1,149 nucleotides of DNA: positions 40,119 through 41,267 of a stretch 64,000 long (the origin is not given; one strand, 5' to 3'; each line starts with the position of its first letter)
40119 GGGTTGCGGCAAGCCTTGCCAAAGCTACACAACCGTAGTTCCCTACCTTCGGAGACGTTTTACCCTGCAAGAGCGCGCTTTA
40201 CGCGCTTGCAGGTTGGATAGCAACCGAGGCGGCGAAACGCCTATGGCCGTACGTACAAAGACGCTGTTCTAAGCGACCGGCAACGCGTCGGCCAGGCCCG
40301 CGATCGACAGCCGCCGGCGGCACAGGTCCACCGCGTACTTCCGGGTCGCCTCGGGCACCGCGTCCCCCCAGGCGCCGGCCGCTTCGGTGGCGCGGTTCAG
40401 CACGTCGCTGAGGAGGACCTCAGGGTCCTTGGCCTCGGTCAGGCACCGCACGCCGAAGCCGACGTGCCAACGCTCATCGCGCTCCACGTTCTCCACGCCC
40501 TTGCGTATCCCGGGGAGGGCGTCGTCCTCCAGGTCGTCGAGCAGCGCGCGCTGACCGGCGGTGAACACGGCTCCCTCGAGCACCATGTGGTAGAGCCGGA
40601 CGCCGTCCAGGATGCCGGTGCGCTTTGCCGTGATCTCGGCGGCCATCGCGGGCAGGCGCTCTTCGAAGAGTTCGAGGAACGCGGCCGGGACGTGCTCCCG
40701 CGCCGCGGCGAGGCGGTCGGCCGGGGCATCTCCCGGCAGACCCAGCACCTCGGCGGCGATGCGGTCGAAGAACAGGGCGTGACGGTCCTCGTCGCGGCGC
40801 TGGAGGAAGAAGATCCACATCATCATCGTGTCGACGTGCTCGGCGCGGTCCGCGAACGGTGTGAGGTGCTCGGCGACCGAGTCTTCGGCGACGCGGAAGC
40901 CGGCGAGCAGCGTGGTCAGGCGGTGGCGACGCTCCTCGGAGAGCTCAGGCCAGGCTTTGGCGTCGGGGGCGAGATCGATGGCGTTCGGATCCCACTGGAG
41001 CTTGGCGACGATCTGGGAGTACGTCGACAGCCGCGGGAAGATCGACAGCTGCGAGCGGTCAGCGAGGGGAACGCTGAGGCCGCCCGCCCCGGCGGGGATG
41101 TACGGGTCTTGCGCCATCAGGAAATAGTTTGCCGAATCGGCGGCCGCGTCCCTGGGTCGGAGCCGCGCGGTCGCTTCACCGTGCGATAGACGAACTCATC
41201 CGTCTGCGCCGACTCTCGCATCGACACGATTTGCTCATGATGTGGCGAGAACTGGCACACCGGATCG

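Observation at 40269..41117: R2-like di-iron protein translationally coupled to pqqE: candidate extra component of PQQ biosynthesis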

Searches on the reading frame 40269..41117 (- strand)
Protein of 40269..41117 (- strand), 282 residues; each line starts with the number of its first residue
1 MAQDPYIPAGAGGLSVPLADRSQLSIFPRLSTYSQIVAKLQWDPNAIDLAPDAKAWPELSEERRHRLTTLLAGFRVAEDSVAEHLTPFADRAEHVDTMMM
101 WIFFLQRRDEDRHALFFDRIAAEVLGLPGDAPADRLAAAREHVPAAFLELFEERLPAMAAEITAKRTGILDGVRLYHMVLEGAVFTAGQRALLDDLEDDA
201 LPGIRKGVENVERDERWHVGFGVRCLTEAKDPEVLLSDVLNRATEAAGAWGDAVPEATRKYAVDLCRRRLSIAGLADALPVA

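Call 6: search_protein_families(library=pfam, proteins=[window:40269-41117:-], max_evalue=0.01)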
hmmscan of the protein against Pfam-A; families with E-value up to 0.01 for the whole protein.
window:40269-41117:- (282 aa): 1 family
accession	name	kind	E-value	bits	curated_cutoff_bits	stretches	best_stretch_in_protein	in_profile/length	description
PF00268.27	Ribonuc_red_sm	-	1e-08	35.4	33.6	1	38-230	20-209/281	Ribonucleotide reductase, small chain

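Call 7: search_protein_families(library=ncbifam, proteins=[window:40269-41117:-], max_evalue=0.01)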
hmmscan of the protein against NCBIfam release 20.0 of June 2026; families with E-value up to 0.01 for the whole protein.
window:40269-41117:- (282 aa): 8 families
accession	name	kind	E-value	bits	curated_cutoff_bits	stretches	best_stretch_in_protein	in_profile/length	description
NF006200.0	PRK08326.1-3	equivalog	3.8e-21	75.6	194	1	37-224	38-222/321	R2-like ligand-binding oxidase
NF006202.0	PRK08326.1-5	equivalog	2.4e-15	56.6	315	1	42-234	32-220/297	R2-like ligand-binding oxidase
NF006199.0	PRK08326.1-2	equivalog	1.1e-14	54.2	286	1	41-223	42-221/324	R2-like ligand-binding oxidase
NF006201.0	PRK08326.1-4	equivalog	1.3e-11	44.1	346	1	39-223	30-210/313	R2-like ligand-binding oxidase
NF006198.0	PRK08326.1-1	subfamily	3.3e-11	43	274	1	25-227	24-222/308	R2-like ligand-binding oxidase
NF007186.0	PRK09614.1-5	equivalog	9.2e-06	24.9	237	1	38-229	30-210/328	ribonucleotide-diphosphate reductase subunit beta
NF005550.0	PRK07209.1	equivalog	0.0004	19.4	309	1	41-230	84-277/383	ribonucleotide-diphosphate reductase subunit beta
NF007184.0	PRK09614.1-3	equivalog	0.0023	17.3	310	0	31-72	45-85/346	ribonucleotide-diphosphate reductase subunit beta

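Call 8: find_homologous_proteins(query=window:40269-41117:-, max_evalue=0.001)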
Query window:40269-41117:- (282 aa): 2428 proteins with E <= 0.001 among 8000 candidates; the best 120 are listed.
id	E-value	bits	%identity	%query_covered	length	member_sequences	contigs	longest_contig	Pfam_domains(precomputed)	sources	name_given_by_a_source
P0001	1.4e-180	617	99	100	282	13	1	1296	PF00268.28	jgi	jgi:ribonucleoside-diphosphate reductase beta chain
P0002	2.8e-167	573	92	99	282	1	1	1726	PF00268.28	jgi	jgi:ribonucleoside-diphosphate reductase beta chain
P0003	1.6e-166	571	92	100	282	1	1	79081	PF00268.28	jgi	jgi:ribonucleoside-diphosphate reductase beta chain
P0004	2.8e-166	570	92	100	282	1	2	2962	PF00268.28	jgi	jgi:ribonucleoside-diphosphate reductase beta chain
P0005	9.9e-166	568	91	100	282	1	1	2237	PF00268.28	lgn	-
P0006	3.1e-165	567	91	100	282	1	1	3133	PF00268.28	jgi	jgi:ribonucleoside-diphosphate reductase beta chain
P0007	4.9e-165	566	91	100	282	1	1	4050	PF00268.28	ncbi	-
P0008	5.2e-165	566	91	100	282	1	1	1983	PF00268.28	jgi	jgi:ribonucleoside-diphosphate reductase beta chain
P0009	2.9e-164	563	91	100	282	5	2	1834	PF00268.28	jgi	jgi:ribonucleoside-diphosphate reductase beta chain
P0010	1.6e-163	561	89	100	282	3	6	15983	PF00268.28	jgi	jgi:ribonucleoside-diphosphate reductase beta chain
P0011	1.6e-162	558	90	100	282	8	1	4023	PF00268.28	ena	-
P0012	1.7e-162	557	89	100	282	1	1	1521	PF00268.28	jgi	jgi:ribonucleoside-diphosphate reductase beta chain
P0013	4.2e-162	556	89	100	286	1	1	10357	PF00268.28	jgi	jgi:ribonucleoside-diphosphate reductase beta chain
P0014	4.4e-162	556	90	99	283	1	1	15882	PF00268.28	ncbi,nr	ncbi:MAG TPA: hypothetical protein VFH80_33315 [Solirubrobacteraceae bacterium]|nr:hypothetical prot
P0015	6.8e-162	556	89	100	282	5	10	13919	PF00268.28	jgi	jgi:ribonucleoside-diphosphate reductase beta chain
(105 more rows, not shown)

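Call 11: find_related_loci(query=window:40269-41117:-, collection=genome_contigs, flank=8000)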
Query window:40269-41117:- (282 aa) in genome_contigs; peptide patterns used: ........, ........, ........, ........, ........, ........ (x = any residue, [..] = any of these).
337 stretches matched a pattern; 146 encode a relative of the query (tblastn E <= 1e-3); the best 80 are kept; 80 distinct loci.
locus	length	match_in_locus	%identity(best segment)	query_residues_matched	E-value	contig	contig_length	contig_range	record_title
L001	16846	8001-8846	96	1-282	7e-177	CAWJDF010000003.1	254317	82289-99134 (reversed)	MAG: uncultured Solirubrobacterales bacterium isolate MFD04944.bin.2.30 genome assembly, contig: contig_21365, whole gen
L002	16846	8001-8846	92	1-282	1e-170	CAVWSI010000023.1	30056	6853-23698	MAG: uncultured Solirubrobacterales bacterium isolate MFD05442.bin.2.83 genome assembly, contig: contig_85506, whole gen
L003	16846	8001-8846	90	1-282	5e-162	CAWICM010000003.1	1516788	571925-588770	MAG: uncultured Solirubrobacterales bacterium isolate MFD09603.bin.1.21 genome assembly, contig: contig_16636, whole gen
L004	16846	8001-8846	87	1-282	8e-161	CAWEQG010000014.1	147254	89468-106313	MAG: uncultured Solirubrobacterales bacterium isolate MFD01872.bin.2.12 genome assembly, contig: contig_41634, whole gen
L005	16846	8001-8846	88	1-282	9e-160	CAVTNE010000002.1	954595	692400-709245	MAG: uncultured Solirubrobacterales bacterium isolate MFD02248.bin.2.123 genome assembly, contig: contig_11245, whole ge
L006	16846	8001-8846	88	1-282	2e-159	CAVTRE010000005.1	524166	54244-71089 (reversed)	MAG: uncultured Solirubrobacterales bacterium isolate MFD09603.bin.1.396 genome assembly, contig: contig_18045, whole ge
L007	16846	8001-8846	89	1-282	2e-159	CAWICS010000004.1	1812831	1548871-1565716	MAG: uncultured Solirubrobacterales bacterium isolate MFD09603.bin.1.217 genome assembly, contig: contig_28205, whole ge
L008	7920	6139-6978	90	3-282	4e-158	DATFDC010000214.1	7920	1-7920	MAG TPA_asm: Solirubrobacteraceae bacterium isolate SMAG_U8570 k141_487322, whole genome shotgun sequence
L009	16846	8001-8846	86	1-282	9e-156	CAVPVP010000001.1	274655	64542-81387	MAG: uncultured Solirubrobacterales bacterium isolate MFD00125.bin.2.56 genome assembly, contig: contig_13743, whole gen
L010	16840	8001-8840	82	1-280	5e-154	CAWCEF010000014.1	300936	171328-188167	MAG: uncultured Solirubrobacterales bacterium isolate MFD04463.bin.1.43 genome assembly, contig: contig_66669, whole gen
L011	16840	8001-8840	87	1-280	4e-153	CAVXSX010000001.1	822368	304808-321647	MAG: uncultured Solirubrobacterales bacterium isolate MFD09603.bin.2.27 genome assembly, contig: contig_15905, whole gen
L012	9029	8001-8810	90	3-272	1e-150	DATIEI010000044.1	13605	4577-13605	MAG TPA_asm: Solirubrobacteraceae bacterium isolate SMAG_U16365 k141_149810, whole genome shotgun sequence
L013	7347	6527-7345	87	1-273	3e-149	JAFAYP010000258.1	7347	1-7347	MAG: Solirubrobacterales bacterium isolate CP_BM_RX_R8_18 BM_RX_R8_k147_3475957, whole genome shotgun sequence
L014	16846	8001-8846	82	1-282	1e-148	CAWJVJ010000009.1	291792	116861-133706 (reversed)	MAG: uncultured Solirubrobacterales bacterium isolate MFD00964.bin.1.13 genome assembly, contig: contig_2639, whole geno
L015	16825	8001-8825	82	1-275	2e-147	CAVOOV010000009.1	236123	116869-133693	MAG: uncultured Solirubrobacterales bacterium isolate MFD00125.bin.2.70 genome assembly, contig: contig_32441, whole gen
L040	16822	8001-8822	73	4-278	9e-124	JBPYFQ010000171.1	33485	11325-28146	MAG: Solirubrobacteraceae bacterium isolate Bin.011.fastaField_pasture_P4 k127_6461890, whole genome shotgun sequence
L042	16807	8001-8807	71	4-275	4e-121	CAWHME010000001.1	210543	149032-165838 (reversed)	MAG: uncultured Solirubrobacterales bacterium isolate MFD09603.bin.1.254 genome assembly, contig: contig_11397, whole ge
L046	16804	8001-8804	74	10-278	8e-120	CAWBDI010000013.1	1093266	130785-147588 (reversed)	MAG: uncultured Solirubrobacterales bacterium isolate MFD09603.bin.1.409 genome assembly, contig: contig_8400, whole gen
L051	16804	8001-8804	72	10-278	4e-117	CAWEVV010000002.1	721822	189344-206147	MAG: uncultured Actinomycetota bacterium isolate MFD09603.bin.2.184 genome assembly, contig: contig_1271, whole genome s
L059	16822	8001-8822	63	1-275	2e-100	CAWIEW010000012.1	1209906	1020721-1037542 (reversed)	MAG: uncultured Solirubrobacteraceae bacterium isolate MFD01721.bin.2.9 genome assembly, contig: contig_30452, whole gen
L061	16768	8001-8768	64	25-277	8e-99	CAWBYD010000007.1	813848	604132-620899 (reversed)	MAG: uncultured Solirubrobacteraceae bacterium isolate MFD05442.bin.2.155 genome assembly, contig: contig_3054, whole ge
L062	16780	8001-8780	62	17-278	2e-98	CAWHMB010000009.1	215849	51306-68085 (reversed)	MAG: uncultured Actinomycetes bacterium isolate MFD09603.bin.1.286 genome assembly, contig: contig_78868, whole genome s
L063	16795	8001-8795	68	7-273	5e-98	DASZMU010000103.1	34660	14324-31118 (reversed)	MAG TPA_asm: Solirubrobacteraceae bacterium isolate SMAG_U5899 k141_384281, whole genome shotgun sequence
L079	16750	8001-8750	62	33-277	1e-93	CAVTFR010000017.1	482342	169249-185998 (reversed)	MAG: uncultured Thermoleophilaceae bacterium isolate MFD09267.bin.1.140 genome assembly, contig: contig_67985, whole gen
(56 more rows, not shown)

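Call 17: search_protein_representatives(protein=window:40269-41117:-)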
Query: 282 residues. Proteins with E-value up to 0.001 (for the whole library): 743; up to 1e-10: 337; up to 1e-30: 57. The best 150 are listed.
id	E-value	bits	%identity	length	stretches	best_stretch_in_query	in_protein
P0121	4.5e-133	459.3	78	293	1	1-278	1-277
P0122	2.5e-99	348.6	78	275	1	1-209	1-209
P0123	6.3e-90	317.8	79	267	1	51-236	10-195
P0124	1.6e-89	316.5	76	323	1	26-232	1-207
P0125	4.6e-70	252.7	68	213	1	32-209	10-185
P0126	7.9e-68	245.3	76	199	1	10-158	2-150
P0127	1.1e-60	222.0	75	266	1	99-233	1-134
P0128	1.2e-60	221.7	62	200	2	31-149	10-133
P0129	1.7e-60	221.2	60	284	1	27-207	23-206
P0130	3.3e-56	207.2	60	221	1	21-219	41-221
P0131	4.9e-55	203.4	64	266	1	9-170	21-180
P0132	1.6e-53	198.4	64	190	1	23-173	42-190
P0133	4.3e-53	197.0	59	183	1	99-258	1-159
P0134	2.4e-52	194.5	53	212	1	77-275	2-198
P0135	4.0e-51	190.5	70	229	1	31-167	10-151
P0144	1.0e-44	169.5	46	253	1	38-275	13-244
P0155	5.8e-39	150.7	41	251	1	27-278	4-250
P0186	1.3e-27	113.5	36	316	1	40-241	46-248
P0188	1.8e-27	113.0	38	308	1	40-229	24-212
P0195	1.4e-24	103.5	40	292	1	40-233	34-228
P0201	6.7e-24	101.3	40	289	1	39-229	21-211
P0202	7.8e-24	101.0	39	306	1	40-242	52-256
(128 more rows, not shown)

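Call 18: search_solved_structures(query=window:40269-41117:-, max_evalue=1, show_alignments=3)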
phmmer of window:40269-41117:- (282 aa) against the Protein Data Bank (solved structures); distinct sequences matched with E-value up to 1: 31.
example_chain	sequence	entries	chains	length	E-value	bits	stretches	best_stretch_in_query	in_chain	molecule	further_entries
6f65_A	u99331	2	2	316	2.1e-12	50.4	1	28-227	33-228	Ribonucleotide reductase small subunit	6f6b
6qrz_A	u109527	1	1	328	2.4e-11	46.9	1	34-228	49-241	Ribonucleoside-diphosphate reductase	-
4hr0_A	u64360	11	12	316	2.7e-11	46.7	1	28-227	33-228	Ribonuleotide reductase small subunit | Ribonucleotide reductase small subunit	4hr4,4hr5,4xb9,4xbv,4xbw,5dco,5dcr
6f6f_A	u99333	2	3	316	3.7e-11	46.3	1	28-227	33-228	Ribonucleotide reductase small subunit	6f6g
6i93_A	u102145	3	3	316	3.7e-11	46.3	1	28-227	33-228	Ribonucleotide reductase small subunit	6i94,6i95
6qk1_A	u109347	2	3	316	5e-11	45.9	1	28-227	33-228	Ribonucleotide reductase small subunit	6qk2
6i90_A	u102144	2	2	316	5.1e-11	45.8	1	28-227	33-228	Ribonucleotide reductase small subunit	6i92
6qjv_A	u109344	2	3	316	7e-11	45.4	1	28-227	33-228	Ribonucleotide reductase small subunit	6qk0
6f6h_A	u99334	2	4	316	7.1e-11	45.4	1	28-227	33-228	Ribonucleotide reductase small subunit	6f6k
6f6c_A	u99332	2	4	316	9.6e-11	44.9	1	28-227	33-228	Ribonucleotide reductase small subunit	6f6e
6f6l_A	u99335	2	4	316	9.8e-11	44.9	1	28-227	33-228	Ribonucleotide reductase small subunit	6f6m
5omj_A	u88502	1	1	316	1.9e-10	44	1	28-227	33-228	Ribonucleotide reductase small subunit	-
7qbp_A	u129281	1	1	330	1.7e-09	40.8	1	41-223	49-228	R2-like ligand binding oxidase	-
7qbk_A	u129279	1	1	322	4.8e-08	36.1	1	25-226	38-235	R2-like ligand-binding oxidase (homolog II) from Sulfolobus acidocaldarius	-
3ee4_A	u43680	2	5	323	1.1e-07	35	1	41-223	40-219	Probable ribonucleoside-diphosphate reductase | R2-LIKE LIGAND BINDING OXIDASE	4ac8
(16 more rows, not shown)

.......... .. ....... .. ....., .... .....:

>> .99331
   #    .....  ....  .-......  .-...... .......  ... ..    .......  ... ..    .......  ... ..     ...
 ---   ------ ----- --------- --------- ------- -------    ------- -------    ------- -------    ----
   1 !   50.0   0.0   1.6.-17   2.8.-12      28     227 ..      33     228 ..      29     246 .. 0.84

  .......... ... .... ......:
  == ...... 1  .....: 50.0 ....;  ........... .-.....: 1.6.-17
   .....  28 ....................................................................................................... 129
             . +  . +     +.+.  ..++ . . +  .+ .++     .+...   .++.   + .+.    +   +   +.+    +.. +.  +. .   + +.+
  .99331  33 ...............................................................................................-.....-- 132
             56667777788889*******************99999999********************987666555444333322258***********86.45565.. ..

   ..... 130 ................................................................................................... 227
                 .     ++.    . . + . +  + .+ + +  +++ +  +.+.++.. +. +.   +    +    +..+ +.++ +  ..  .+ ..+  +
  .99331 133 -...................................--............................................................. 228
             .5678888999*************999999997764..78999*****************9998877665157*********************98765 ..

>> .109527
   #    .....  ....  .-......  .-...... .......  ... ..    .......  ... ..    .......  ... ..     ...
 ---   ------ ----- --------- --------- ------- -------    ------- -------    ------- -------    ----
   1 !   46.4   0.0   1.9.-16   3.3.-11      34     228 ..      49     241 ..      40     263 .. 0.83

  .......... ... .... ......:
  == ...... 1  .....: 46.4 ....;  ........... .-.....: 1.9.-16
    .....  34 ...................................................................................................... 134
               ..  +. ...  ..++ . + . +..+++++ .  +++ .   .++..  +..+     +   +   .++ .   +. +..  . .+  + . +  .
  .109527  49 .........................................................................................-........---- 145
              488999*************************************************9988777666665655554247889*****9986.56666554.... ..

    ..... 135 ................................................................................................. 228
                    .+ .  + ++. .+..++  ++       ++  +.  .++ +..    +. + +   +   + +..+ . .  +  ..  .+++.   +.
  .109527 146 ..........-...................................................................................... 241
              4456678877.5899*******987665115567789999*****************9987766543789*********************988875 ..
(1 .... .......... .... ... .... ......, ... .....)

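Call 20: find_encoding_contigs(protein=P0144, flank=8000, max_places=4)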
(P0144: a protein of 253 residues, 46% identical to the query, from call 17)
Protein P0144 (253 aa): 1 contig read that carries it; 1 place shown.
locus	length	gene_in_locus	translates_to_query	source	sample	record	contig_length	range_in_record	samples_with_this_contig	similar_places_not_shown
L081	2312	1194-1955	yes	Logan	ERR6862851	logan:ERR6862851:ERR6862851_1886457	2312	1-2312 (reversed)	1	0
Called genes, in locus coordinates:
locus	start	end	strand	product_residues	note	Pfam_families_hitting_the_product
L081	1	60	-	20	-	?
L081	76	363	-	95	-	-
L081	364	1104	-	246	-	PF00378:ECH_1, PF16113:ECH_2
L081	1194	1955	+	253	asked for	PF00268:Ribonuc_red_sm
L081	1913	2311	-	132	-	?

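Call 24: search_protein_families(library=pfam, proteins=[L059:9626-11314:+, L059:9000-9593:+, L059:11362-11868:+, L040:4849-5454:-, L061:6203-7240:+, L061:9945-13127:+, L063:9454-11106:+, L002:9200-10120:-, L062:8839-9561:+, L079:7073-7819:-], max_evalue=0.001)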
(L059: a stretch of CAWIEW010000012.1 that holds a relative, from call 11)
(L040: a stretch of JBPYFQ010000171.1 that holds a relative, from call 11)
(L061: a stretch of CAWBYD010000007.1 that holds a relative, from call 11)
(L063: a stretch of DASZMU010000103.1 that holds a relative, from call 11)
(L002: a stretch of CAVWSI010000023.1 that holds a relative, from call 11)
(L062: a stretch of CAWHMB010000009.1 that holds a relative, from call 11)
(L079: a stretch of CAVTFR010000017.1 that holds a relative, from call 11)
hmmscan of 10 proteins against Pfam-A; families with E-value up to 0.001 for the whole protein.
L059:9626-11314:+ (562 aa): 4 families
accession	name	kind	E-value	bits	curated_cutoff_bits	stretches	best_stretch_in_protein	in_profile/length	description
PF01011.28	PQQ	-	5.3e-86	290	26.7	2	46-356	1-335/595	Glucose/ethanol/alcohol dehydrogenase, beta-propeller domain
PF13360.13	PQQ_2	-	2e-29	103.3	27.6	3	143-232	25-102/233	Outer membrane protein assembly factor BamB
PF13570.13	Beta-prop_ACSF4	-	1.5e-16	61.2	133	2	94-228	51-171/329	Beta-alanine-activating enzyme, beta-propeller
PF23727.1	Beta-prop_FAM234A_B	-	0.00042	19.4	26.4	0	114-179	54-118/467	FAM234A/B beta-propeller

L059:9000-9593:+ (197 aa): 1 family
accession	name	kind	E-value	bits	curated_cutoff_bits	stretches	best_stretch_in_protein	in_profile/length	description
PF23509.1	MSMEG_3727_PQQ-assoc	-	5e-74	247.2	27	1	56-197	11-152/152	MSMEG_3727, PQQ-associated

L059:11362-11868:+ (168 aa): 0 families

L040:4849-5454:- (201 aa): 1 family
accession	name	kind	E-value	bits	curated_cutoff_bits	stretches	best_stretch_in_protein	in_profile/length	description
PF02659.21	Mntp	-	1.4e-15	57.9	24.4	1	42-167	3-132/152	Putative manganese efflux pump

L061:6203-7240:+ (345 aa): 1 family
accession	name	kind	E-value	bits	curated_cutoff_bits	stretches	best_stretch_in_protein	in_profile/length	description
PF01968.24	Hydantoinase_A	-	9.5e-30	104.3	22.9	1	68-343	3-290/291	Hydantoinase/oxoprolinase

L061:9945-13127:+ (1060 aa): 4 families
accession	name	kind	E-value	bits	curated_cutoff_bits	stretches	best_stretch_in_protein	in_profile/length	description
PF00425.24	Chorismate_bind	-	5.7e-84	282.1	27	1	783-1037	2-257/257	chorismate binding enzyme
PF00117.34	GATase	-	4.8e-45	154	22.8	1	381-562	1-186/190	Glutamine amidotransferase class-I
PF04715.19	Anth_synt_I_N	-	3.8e-19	69.8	23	1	594-735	2-140/140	Anthranilate synthase component I, N terminal region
PF07722.19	Peptidase_C26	-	1.2e-10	42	20.5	1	450-548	103-219/219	Peptidase C26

L063:9454-11106:+ (550 aa): 1 family
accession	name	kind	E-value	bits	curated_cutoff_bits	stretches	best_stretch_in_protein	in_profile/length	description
PF07690.21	MFS_1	-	1.3e-44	153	33.4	1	69-464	1-346/347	Major Facilitator Superfamily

L002:9200-10120:- (306 aa): 1 family
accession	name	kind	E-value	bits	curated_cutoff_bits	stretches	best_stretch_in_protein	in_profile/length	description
PF01699.29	Na_Ca_ex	-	1.1e-23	84.3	24.9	2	165-302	6-150/151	Sodium/calcium exchanger protein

L062:8839-9561:+ (240 aa): 1 family
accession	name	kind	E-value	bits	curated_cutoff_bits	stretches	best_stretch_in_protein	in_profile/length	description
PF00977.27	His_biosynth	-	1.3e-27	97.2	23.6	1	2-232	1-228/228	Histidine biosynthesis protein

L079:7073-7819:- (248 aa): 6 families
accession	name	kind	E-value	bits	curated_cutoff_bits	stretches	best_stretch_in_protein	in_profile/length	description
PF08241.18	Methyltransf_11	-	7.5e-18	65.4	21.2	1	50-136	1-94/95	Methyltransferase domain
PF13649.12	Methyltransf_25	-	2.9e-14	53.9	27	1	49-133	1-97/97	Methyltransferase domain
PF08242.18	Methyltransf_12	-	1.3e-08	35.8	30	1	50-135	1-98/98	Methyltransferase domain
PF13489.12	Methyltransf_23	-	1.7e-06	28.3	27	1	22-142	1-122/164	Methyltransferase domain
PF01209.24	Ubie_methyltran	-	5.3e-06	26.4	20.1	1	46-153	48-167/233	ubiE/COQ5 methyltransferase family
PF13847.12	Methyltransf_31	-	0.00077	19.6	27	0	46-137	4-109/145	Methyltransferase domain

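Call 26: find_homologous_proteins(query=A2, max_evalue=1e-10)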
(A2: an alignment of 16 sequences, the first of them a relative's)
Query A2 (16 sequences) (263 aa, profile of the alignment): 694 proteins with E <= 1e-10 among 8000 candidates; the best 120 are listed.
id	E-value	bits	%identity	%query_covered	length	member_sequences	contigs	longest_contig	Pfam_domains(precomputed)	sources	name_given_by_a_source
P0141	4.6e-94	332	100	100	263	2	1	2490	PF00268.28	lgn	-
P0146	3.2e-93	330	45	94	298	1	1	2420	PF00268.28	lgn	-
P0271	1.1e-92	328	49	91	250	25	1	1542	PF00268.28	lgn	-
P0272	3.6e-92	326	47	95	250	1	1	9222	PF00268.28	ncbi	ncbi:MAG: ribonucleotide-diphosphate reductase subunit beta [Thermoleophilaceae bacterium]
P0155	1.1e-91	325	44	86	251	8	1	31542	PF00268.28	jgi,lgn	jgi:ribonucleoside-diphosphate reductase beta chain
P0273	2.1e-91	324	48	92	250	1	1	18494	PF00268.28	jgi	jgi:ribonucleoside-diphosphate reductase beta chain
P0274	4.6e-91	323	48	92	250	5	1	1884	PF00268.28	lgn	-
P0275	1.9e-90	321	43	86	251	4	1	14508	PF00268.28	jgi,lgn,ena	jgi:ribonucleoside-diphosphate reductase beta chain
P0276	3.5e-89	316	46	95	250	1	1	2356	PF00268.28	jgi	jgi:ribonucleoside-diphosphate reductase beta chain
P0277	4.5e-89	316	47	92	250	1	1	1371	PF00268.28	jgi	jgi:ribonucleoside-diphosphate reductase beta chain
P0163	4.6e-89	316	39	83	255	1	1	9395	PF00268.28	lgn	-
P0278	5.2e-89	316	49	92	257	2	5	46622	PF00268.28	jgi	jgi:ribonucleoside-diphosphate reductase beta chain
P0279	2.0e-88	314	52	91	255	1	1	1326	PF00268.28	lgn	-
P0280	2.3e-88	314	52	85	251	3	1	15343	PF00268.28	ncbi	-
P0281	9.2e-88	312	54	98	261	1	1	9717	PF00268.28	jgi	jgi:ribonucleoside-diphosphate reductase beta chain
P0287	2.8e-87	310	46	90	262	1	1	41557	PF00268.28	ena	-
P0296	2.2e-86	307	52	75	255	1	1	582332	PF00268.28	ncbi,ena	-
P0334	8.1e-84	299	47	92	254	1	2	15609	PF00268.28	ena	-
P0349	4.0e-83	297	43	86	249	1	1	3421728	PF00268.28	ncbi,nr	ncbi:ribonucleotide reductase [Thermoleophilia bacterium SCSIO 60948]|nr:ribonucleotide reductase [T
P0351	4.9e-83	296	51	92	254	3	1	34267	PF00268.28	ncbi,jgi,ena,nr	ncbi:MAG TPA: ribonucleotide-diphosphate reductase subunit beta [Jiangellaceae bacterium]|nr:ribonuc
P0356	9.6e-83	295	51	92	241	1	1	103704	PF00268.28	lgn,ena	-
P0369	3.6e-82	293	48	92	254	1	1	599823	PF00268.28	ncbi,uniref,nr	ncbi:ribonucleotide-diphosphate reductase subunit beta [Actinomycetospora endophytica]|uniref:Ribonu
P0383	1.0e-81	292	51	92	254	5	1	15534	PF00268.28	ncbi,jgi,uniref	ncbi:MAG TPA: ribonucleotide-diphosphate reductase subunit beta [Actinomycetospora sp.]|jgi:ribonucl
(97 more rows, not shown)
